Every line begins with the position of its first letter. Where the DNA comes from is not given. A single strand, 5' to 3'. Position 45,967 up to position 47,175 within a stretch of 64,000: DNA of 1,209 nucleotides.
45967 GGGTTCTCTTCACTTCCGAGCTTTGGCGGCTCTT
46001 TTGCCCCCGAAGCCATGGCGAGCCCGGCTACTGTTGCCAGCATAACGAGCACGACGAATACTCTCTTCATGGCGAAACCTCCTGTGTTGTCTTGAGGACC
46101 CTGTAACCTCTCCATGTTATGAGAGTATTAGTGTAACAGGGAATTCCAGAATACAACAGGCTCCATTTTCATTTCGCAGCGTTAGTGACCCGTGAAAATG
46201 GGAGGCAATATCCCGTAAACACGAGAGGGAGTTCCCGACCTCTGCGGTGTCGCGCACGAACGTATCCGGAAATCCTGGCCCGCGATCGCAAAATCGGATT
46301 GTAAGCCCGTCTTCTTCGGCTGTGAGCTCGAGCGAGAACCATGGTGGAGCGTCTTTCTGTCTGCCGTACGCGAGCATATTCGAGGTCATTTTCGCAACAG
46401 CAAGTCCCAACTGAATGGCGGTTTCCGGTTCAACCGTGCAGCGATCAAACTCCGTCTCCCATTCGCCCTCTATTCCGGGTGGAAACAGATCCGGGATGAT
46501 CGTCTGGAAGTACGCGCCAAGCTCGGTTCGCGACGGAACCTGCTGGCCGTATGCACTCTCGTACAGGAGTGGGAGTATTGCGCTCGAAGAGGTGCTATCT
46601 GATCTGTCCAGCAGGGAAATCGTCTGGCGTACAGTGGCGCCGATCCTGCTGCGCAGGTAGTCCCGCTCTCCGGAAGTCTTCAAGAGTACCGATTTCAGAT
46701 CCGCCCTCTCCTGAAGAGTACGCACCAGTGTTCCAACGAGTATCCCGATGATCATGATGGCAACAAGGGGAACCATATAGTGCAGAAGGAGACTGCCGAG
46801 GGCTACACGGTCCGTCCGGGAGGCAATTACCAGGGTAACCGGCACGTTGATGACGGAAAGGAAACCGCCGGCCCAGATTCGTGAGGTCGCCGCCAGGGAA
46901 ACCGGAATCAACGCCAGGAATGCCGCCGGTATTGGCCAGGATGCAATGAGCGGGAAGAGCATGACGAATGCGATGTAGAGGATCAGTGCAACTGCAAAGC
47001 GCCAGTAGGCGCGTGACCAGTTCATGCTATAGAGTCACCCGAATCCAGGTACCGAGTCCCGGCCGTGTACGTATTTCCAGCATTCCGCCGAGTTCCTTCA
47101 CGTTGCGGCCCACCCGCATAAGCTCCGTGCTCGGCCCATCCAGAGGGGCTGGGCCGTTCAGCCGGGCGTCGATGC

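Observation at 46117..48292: Adjacent membrane histidine-kinase paralogues with reciprocal defects (H-box only vs ATPase-motifs only)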

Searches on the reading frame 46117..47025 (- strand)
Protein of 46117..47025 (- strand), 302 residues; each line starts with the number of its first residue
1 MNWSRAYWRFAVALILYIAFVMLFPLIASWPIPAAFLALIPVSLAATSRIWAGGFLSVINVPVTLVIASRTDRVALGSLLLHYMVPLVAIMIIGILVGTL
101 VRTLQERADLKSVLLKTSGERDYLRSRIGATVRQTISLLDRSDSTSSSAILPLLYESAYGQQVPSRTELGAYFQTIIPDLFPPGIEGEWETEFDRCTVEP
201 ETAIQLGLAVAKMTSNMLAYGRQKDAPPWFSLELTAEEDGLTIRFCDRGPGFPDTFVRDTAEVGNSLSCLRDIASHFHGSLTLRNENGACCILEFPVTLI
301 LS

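Call 3: search_protein_families(library=pfam, proteins=[window:46117-47025:-], max_evalue=1)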
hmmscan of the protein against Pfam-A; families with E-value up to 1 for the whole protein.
window:46117-47025:- (302 aa): 2 families
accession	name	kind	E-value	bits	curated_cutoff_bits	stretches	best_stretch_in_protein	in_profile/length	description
PF02518.31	HATPase_c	-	5.6e-05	24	26.4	1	204-298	4-110/111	Histidine kinase-, DNA gyrase B-, and HSP90-like ATPase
PF13581.12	HATPase_c_2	-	0.00015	22.2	27.4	1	194-259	20-85/127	Histidine kinase-like ATPase domain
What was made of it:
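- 46117..47025 (-): Gene B. A 302-aa membrane protein with 3-4 hydrophobic helices, a HisKA_2-like helical hairpin that lacks the His, and a HATPase_c domain. Pfam gives HATPase_c E=5.6e-5 (call 3).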

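Call 4: search_protein_families(library=ncbifam, proteins=[window:46117-47025:-], max_evalue=1)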
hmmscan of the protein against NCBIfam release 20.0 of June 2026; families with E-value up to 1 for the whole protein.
window:46117-47025:- (302 aa): 1 family
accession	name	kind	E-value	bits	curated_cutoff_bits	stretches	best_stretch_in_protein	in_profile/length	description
NF052443.1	SensHisKinMctS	equivalog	0.046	12.1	700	1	230-289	380-440/457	two-component system sensor histidine kinase MctS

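Call 6: find_homologous_proteins(query=window:46117-47025:-, max_evalue=0.001)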
Query window:46117-47025:- (302 aa): 1 proteins with E <= 0.001 among 7065 candidates.
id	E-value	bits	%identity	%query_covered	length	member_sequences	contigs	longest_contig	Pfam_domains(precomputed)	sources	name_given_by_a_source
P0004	2.4e-196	669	100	100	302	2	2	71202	-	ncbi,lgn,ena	-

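Call 18: find_homologous_proteins(query=A3, max_evalue=0.01)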
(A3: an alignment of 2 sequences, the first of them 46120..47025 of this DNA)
Query A3 (2 sequences) (302 aa, profile of the alignment): 3 proteins with E <= 0.01 among 8000 candidates.
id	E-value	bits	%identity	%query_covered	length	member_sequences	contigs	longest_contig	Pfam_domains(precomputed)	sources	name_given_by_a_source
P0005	7.3e-190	648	34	99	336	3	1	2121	PF13581.13,PF02518.32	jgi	-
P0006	2.9e-169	581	33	99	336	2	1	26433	PF13581.13,PF02518.32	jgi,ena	-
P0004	7.9e-162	556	100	100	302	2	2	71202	-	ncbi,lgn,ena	-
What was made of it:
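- Only the word-indexed search was available for B (calls 6, 18).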

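Call 25: search_protein_families(library=pfam, proteins=[P0005, P0006], max_evalue=10)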
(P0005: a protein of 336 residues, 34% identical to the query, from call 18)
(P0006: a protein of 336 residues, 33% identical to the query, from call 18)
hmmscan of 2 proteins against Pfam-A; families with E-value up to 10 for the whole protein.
P0005 (336 aa): 2 families
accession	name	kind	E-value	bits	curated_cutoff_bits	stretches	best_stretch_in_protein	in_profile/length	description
PF13581.12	HATPase_c_2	-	1.8e-07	31.6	27.4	1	220-300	24-111/127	Histidine kinase-like ATPase domain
PF02518.31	HATPase_c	-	1.7e-06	28.8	26.4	1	229-322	7-110/111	Histidine kinase-, DNA gyrase B-, and HSP90-like ATPase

P0006 (336 aa): 3 families
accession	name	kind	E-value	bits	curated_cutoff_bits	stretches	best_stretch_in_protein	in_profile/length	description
PF02518.31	HATPase_c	-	4.8e-08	33.8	26.4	1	231-322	9-110/111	Histidine kinase-, DNA gyrase B-, and HSP90-like ATPase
PF13581.12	HATPase_c_2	-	1.6e-07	31.9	27.4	1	219-300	23-111/127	Histidine kinase-like ATPase domain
PF14501.12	HATPase_c_5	-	0.31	11.4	22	1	284-312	65-93/102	GHKL domain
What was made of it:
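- Checked: Their orthologues pass for HATPase_c (call 25).
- B orthologues pass the HATPase_c_2 threshold (31.6-31.9 bits against 27.4, call 25).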

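Call 33: predict_structure(alignment_id=A4)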
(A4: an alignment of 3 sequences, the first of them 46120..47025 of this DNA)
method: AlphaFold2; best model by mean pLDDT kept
length: 302 residues; sequences in the alignment: 3
mean_pLDDT: 52.9   pTM: 0.36
mean pLDDT of the five models: 52.9, 45.6, 44.3, 42.0, 39.1
residues with pLDDT >= 90: 0; 70-90: 0; 50-70: 187; < 50: 115
segments of 3 or more residues with pLDDT < 50: 1-4, 30-49, 51-56, 106-157, 159-164, 248-251, 259-266, 297-302
pLDDT, mean of each block of 10 residues (from residue 1): 52 60 52 45 44 47 54 55 57 58 48 36 40 44 42 48 53 61 52 58 62 63 61 64 57 52 48 61 65 53 27
secondary structure, 60 per line:
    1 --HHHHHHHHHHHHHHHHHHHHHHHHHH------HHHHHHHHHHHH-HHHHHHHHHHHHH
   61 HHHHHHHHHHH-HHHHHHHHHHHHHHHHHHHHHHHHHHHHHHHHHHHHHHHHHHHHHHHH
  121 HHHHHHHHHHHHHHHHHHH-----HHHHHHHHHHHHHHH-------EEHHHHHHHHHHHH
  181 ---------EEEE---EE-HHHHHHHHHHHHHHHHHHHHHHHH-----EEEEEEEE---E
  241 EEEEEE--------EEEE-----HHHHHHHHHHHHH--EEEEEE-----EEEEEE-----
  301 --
elements in order: H3-28 H35-46 H48-71 H73-139 H145-159 H169-180 E190-193 H200-223 E229-236 E240-246 E255-258 H264-276 E279-284 E290-295

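Call 34: search_solved_structures(query=A4, max_evalue=10, show_alignments=5)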
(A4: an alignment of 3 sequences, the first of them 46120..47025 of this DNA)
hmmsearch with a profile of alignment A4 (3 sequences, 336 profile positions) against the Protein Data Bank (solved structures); distinct sequences matched with E-value up to 10: 17.
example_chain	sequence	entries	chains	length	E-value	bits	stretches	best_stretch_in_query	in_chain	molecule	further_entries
4r39_A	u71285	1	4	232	6.2e-07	32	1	134-324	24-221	Blue-light-activated histidine kinase 2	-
4r3a_A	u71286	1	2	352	2e-06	30.3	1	135-324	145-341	Blue-light-activated histidine kinase 2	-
3sl2_A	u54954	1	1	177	0.03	16.6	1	230-280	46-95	Sensor histidine kinase yycG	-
6lgq_C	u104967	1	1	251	0.055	15.8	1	232-320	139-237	Histidine kinase KdpD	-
1tid_A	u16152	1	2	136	0.11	14.8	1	228-277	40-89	Anti-sigma F factor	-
1til_A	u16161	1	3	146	0.12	14.6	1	228-277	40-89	Anti-sigma F factor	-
1th8_A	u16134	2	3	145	0.12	14.6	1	228-277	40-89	Anti-sigma F factor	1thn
1l0o_A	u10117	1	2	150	0.13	14.5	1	228-277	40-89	Anti-sigma F factor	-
9qq6_A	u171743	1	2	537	0.31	13.3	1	234-321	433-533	histidine kinase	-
2ch4_A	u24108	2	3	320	0.36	13.1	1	272-326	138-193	CHEMOTAXIS PROTEIN CHEA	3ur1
9sfi_R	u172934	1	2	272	0.36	13.1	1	235-282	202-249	Tungsten-containing formylmethanofuran dehydrogenase 2 subunit C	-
4jpb_A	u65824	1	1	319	0.38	13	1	272-326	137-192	Chemotaxis protein CheA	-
1i58_A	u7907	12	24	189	0.39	13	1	272-322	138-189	CHEMOTAXIS PROTEIN CHEA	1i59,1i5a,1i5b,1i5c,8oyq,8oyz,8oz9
1i5d_A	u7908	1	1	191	0.4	12.9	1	272-322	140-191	CHEMOTAXIS PROTEIN CHEA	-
4xiv_A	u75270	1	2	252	0.77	12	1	272-322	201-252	Chemotaxis protein CheA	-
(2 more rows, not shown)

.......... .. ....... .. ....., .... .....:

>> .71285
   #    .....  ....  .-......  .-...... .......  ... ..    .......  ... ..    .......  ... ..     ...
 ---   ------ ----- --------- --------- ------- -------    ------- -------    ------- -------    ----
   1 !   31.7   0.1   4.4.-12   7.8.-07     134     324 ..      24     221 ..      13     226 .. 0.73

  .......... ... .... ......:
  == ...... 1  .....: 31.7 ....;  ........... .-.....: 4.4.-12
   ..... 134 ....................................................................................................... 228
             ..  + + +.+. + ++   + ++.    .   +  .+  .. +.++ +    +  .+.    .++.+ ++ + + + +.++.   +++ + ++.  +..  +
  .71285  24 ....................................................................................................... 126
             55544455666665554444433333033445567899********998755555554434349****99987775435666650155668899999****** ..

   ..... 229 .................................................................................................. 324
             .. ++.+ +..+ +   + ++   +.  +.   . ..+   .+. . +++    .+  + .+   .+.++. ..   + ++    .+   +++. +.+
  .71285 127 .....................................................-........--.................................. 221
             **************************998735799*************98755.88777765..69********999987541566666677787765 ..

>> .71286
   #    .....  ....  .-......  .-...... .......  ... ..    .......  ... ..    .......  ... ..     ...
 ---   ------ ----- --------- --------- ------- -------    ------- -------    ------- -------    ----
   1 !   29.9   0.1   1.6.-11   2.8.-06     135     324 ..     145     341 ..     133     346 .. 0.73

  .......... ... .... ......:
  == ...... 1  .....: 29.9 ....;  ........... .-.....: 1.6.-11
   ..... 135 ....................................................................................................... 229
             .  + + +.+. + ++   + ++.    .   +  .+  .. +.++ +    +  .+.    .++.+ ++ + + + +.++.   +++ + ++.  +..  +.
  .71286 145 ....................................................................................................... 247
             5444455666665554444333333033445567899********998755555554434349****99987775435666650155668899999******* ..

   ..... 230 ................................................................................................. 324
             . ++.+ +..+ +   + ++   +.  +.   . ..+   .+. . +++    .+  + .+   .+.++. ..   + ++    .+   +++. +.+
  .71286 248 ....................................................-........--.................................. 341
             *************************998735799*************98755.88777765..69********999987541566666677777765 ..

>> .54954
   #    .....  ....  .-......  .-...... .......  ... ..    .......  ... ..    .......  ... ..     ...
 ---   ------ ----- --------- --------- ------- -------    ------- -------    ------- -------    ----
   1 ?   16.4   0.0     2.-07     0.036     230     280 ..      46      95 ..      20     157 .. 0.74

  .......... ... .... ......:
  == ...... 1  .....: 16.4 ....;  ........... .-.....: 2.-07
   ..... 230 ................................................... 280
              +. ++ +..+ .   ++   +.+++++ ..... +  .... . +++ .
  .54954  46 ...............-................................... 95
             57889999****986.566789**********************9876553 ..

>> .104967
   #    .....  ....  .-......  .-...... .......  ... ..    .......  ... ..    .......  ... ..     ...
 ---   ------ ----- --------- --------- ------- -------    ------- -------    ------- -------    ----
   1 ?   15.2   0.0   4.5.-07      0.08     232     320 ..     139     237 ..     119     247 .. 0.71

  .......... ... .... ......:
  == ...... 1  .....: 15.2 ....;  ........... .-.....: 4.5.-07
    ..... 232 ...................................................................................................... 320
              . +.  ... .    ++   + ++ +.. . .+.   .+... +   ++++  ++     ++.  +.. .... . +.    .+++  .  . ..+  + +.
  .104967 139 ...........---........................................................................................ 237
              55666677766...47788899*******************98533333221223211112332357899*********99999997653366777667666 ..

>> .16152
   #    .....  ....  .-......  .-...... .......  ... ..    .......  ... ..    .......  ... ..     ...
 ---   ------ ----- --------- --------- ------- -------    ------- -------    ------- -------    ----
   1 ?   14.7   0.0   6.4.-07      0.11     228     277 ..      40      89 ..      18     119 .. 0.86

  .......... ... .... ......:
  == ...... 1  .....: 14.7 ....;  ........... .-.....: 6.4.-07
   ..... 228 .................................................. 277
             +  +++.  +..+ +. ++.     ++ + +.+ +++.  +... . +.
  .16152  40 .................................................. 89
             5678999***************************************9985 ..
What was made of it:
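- On HisKA_2/HWE-type histidine kinase (protein B): EL346 E=6e-7 over profile positions 134-324 (call 34).
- Closest known: EL346, the HisKA_2/HWE-type LOV histidine kinase of Erythrobacter litoralis. Same: It is the best solved relative of B over the helical hairpin and CA domain (E=6e-7, call 34).
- SpoIIAB appears among weak PDB matches (E about 0.1, call 34). The match to the HisKA_2 kinase EL346 is much stronger and includes the helical hairpin (call 34).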

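Call 62: fold_search(model_id=the predicted structure, library=pdb)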
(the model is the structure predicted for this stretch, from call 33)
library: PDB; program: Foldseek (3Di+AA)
matches with E <= 10: 517; with E <= 0.001: 0
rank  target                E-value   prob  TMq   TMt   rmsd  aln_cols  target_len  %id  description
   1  6azr_A                1.6e-01  0.16  0.18  0.21  15.7       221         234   15  Crystal structure of the T264A HK853cp-BeF3-RR468 complex (released 2017-12-27)
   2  6ioy_A                2.1e-01  0.30  0.09  0.07   8.9        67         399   15  Crystal structure of Porphyromonas gingivalis acetate kinase (released 2019-04-24)
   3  4cti_D                2.1e-01  0.23  0.20  0.26  15.3       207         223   20  Escherichia coli EnvZ histidine kinase catalytic part fused to Archaeoglobus fulgidus Af1503 HAMP domain (released 2014-04-09)
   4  6ioy_C                2.5e-01  0.28  0.09  0.07   8.9        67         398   15  Crystal structure of Porphyromonas gingivalis acetate kinase (released 2019-04-24)
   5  8a7h_A                2.8e-01  0.14  0.19  0.17  18.9       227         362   16  Crystal structure of a chimeric LOV-Histidine kinase SB2F1-I66R mutant (light state; asymmetrical variant, trigonal fo (released 2024-01-10)
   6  5eoy_B                3.0e-01  0.10  0.13  0.11  13.4       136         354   11  Pseudomonas aeruginosa SeMet-PilM bound to ADP (released 2016-04-27)
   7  2bu5                  3.2e-01  0.23  0.16  0.14  10.1       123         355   16  crystal structures of human pyruvate dehydrogenase kinase 2 containing physiological and synthetic ligands (released 2006-02-02)
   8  6rh7_A                3.2e-01  0.14  0.18  0.21  17.1       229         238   16  Revisiting pH-gated conformational switch. Complex HK853 mutant H260A -RR468 mutant D53A pH 7.5 (released 2020-02-19)
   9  6ioy_B                3.6e-01  0.16  0.09  0.07   9.1        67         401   15  Crystal structure of Porphyromonas gingivalis acetate kinase (released 2019-04-24)
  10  5eoy_A                3.8e-01  0.12  0.12  0.10  13.0       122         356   11  Pseudomonas aeruginosa SeMet-PilM bound to ADP (released 2016-04-27)
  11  3sk3_A                4.5e-01  0.23  0.09  0.07   8.0        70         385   11  Crystal structure of Salmonella typhimurium acetate kinase (AckA) with citrate bound at the dimeric interface (released 2012-08-29)
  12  8yo1_C                4.5e-01  0.05  0.12  0.10  16.8       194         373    9  structure of phage T6 topoisomerase II ATPase domain bound with AMPPNP (released 2024-09-25)
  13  7fj7_A                4.8e-01  0.20  0.09  0.07   9.2        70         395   10  KpAckA (PduW) native structure (released 2022-08-10)
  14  7q91_D                4.8e-01  0.07  0.07  0.07  12.3        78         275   14  Crystal Structure of Agrobacterium tumefaciens NADQ, native form. (released 2022-11-09)
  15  1g99_A                5.1e-01  0.25  0.09  0.07   8.2        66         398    9  AN ANCIENT ENZYME: ACETATE KINASE FROM METHANOSARCINA THERMOPHILA (released 2000-12-27)
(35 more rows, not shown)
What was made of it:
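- Tried and rejected: Foldseek of the B model against the PDB gave nothing with E<=0.001 (call 62).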
